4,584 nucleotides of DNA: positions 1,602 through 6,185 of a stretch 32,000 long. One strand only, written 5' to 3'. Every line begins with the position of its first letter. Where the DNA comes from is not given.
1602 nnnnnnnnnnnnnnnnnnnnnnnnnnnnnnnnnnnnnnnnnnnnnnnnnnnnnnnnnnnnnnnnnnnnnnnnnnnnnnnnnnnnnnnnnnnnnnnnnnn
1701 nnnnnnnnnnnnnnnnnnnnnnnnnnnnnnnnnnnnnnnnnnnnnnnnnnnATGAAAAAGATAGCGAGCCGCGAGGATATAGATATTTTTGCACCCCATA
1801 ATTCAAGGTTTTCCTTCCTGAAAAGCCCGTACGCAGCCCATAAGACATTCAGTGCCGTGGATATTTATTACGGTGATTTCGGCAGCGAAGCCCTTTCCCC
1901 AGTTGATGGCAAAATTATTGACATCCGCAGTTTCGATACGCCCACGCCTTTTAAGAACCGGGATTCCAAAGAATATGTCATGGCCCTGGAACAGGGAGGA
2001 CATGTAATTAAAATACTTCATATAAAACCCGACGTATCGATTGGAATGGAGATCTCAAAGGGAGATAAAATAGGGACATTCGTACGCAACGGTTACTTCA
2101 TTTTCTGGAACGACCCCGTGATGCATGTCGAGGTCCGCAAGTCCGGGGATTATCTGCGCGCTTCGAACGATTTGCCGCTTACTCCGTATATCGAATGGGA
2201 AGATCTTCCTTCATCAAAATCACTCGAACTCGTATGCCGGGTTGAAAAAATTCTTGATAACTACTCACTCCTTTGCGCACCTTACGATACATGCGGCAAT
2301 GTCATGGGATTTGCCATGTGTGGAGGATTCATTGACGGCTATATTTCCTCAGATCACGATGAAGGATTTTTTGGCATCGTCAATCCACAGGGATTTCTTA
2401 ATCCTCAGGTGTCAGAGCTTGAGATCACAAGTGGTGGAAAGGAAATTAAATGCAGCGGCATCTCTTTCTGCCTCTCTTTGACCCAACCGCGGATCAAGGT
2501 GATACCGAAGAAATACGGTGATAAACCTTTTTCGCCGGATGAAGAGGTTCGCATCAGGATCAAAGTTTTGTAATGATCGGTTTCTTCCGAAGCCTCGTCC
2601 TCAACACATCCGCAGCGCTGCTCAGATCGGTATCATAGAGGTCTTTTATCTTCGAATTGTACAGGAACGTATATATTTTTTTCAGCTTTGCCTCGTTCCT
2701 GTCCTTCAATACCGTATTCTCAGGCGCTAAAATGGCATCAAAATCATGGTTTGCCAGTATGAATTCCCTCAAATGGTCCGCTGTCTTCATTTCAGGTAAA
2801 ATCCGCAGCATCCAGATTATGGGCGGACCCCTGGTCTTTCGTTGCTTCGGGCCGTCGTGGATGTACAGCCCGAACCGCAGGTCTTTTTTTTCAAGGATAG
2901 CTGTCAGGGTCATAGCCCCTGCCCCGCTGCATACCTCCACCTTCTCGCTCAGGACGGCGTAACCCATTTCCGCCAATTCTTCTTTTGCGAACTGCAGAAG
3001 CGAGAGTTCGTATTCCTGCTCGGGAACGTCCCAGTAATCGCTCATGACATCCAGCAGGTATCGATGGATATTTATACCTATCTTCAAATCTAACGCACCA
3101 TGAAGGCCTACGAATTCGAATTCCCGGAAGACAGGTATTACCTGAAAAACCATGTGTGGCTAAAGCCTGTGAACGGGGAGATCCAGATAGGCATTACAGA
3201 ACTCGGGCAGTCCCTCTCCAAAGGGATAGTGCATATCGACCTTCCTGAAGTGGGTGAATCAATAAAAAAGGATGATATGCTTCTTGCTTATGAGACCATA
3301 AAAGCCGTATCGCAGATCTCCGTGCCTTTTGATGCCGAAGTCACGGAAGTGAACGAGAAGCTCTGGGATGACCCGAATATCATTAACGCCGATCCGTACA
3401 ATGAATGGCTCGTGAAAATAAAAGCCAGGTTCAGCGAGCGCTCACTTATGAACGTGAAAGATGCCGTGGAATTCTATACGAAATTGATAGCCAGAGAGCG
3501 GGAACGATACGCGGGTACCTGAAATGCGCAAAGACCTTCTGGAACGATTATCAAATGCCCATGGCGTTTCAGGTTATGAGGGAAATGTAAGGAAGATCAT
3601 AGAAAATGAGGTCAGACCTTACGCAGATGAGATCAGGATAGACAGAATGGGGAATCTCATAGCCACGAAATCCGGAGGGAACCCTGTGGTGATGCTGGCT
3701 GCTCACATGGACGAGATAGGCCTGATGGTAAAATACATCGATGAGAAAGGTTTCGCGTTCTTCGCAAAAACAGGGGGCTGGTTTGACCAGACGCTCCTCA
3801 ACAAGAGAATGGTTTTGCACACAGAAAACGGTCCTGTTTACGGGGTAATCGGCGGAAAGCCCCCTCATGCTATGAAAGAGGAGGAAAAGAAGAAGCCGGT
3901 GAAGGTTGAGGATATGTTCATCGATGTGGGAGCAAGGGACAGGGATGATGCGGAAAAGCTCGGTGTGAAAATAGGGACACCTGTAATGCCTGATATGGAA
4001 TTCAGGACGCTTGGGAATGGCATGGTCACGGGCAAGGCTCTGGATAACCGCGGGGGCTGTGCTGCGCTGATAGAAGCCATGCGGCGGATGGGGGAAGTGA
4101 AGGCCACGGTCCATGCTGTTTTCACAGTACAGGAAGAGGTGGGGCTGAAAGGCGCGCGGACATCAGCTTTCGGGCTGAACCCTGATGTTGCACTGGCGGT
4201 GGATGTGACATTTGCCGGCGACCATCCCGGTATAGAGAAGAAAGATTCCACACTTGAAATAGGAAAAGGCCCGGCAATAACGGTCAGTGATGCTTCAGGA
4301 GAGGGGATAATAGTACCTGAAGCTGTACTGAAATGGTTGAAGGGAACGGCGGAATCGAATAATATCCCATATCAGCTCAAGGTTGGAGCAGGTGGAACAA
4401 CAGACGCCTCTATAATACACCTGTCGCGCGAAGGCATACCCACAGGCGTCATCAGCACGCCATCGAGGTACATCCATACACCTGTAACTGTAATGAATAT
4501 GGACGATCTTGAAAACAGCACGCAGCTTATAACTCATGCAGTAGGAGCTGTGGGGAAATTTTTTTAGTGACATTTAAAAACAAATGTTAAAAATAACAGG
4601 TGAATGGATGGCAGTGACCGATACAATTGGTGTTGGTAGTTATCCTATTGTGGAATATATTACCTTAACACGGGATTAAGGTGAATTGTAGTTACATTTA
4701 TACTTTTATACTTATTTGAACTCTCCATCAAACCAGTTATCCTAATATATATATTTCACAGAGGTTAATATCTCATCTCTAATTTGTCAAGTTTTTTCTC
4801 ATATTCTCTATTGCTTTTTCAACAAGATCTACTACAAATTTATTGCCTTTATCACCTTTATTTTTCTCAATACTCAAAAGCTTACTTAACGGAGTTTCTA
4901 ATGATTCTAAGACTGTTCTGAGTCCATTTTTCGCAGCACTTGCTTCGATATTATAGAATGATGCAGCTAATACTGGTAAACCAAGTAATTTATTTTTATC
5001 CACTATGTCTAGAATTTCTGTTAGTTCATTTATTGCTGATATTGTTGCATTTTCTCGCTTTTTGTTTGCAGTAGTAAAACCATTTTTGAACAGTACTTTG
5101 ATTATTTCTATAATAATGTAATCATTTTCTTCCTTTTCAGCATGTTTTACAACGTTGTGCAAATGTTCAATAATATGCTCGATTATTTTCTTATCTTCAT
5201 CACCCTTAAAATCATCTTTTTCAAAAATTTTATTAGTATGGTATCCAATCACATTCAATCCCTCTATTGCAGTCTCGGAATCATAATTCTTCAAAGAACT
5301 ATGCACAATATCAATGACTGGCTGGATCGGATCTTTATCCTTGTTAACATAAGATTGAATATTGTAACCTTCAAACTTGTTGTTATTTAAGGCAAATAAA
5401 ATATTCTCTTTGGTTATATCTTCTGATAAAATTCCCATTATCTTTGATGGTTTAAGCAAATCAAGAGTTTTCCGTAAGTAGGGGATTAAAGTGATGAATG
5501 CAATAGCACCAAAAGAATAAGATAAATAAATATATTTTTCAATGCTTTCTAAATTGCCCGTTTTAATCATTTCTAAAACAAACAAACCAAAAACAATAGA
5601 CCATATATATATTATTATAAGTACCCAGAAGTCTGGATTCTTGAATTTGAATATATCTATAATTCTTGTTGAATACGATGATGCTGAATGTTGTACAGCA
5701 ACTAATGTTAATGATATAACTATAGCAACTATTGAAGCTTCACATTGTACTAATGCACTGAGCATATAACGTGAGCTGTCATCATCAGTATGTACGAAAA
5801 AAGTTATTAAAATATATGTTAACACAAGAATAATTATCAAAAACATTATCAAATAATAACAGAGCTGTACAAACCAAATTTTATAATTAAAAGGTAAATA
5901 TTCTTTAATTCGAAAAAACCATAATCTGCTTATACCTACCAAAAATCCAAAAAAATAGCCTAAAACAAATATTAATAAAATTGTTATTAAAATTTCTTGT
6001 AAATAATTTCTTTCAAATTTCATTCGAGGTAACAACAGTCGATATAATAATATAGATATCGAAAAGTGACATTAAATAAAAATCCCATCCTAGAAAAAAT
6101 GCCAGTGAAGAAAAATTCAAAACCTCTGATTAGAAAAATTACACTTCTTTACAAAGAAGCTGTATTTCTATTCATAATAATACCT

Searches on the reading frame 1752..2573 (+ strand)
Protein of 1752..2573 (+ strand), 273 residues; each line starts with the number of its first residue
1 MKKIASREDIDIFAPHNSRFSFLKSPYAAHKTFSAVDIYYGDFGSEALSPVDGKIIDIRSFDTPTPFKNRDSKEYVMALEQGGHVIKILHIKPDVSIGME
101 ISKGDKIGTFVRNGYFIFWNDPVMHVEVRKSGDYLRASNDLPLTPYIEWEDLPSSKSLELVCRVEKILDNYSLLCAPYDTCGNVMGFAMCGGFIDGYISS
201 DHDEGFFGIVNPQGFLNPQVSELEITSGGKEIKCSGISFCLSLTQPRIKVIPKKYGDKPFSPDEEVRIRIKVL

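Call 90: search_protein_families(library=pfam, proteins=[window:1752-2573:+], max_evalue=0.001)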
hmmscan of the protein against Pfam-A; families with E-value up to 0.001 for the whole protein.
window:1752-2573:+ (273 aa): 1 family
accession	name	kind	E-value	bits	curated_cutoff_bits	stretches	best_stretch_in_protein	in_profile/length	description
PF01551.29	Peptidase_M23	-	0.00013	22.5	28.7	1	44-135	13-94/96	Peptidase family M23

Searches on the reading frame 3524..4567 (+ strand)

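Call 90: search_protein_families(library=pfam, proteins=[window:3524-4567:+], max_evalue=0.001)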
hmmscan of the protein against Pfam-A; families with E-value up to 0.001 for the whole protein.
window:3524-4567:+ (347 aa): 3 families
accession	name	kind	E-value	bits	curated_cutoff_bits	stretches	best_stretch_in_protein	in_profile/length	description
PF05343.19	Peptidase_M42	-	2.8e-107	358.6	23.2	1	43-335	1-292/292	M42 glutamyl aminopeptidase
PF01546.33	Peptidase_M20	-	4.1e-10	40.4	24.6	1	166-340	26-204/206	Peptidase family M20/M25/M40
PF04389.22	Peptidase_M28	-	2.1e-06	28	21.3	1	172-320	30-170/193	Peptidase family M28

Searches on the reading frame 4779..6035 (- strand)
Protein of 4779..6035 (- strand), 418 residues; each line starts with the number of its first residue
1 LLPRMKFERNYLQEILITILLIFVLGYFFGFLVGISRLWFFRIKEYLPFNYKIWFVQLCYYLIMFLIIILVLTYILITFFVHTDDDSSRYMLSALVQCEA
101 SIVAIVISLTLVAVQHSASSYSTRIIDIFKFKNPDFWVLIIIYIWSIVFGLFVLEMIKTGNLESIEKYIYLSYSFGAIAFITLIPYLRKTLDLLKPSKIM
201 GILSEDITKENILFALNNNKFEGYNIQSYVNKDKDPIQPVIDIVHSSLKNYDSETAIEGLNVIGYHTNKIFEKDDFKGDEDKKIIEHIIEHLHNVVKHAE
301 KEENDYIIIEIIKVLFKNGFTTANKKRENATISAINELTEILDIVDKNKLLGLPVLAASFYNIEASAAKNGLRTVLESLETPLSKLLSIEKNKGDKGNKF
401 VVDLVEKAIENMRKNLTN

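Call 90: search_protein_families(library=pfam, proteins=[window:4779-6035:-], max_evalue=0.001)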
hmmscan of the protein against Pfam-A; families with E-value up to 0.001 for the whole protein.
window:4779-6035:- (418 aa): 1 family
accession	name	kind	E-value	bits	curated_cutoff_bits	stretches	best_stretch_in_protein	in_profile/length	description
PF10011.15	DUF2254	-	3.1e-11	43.1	28.8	1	52-211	3-167/368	Predicted membrane protein (DUF2254)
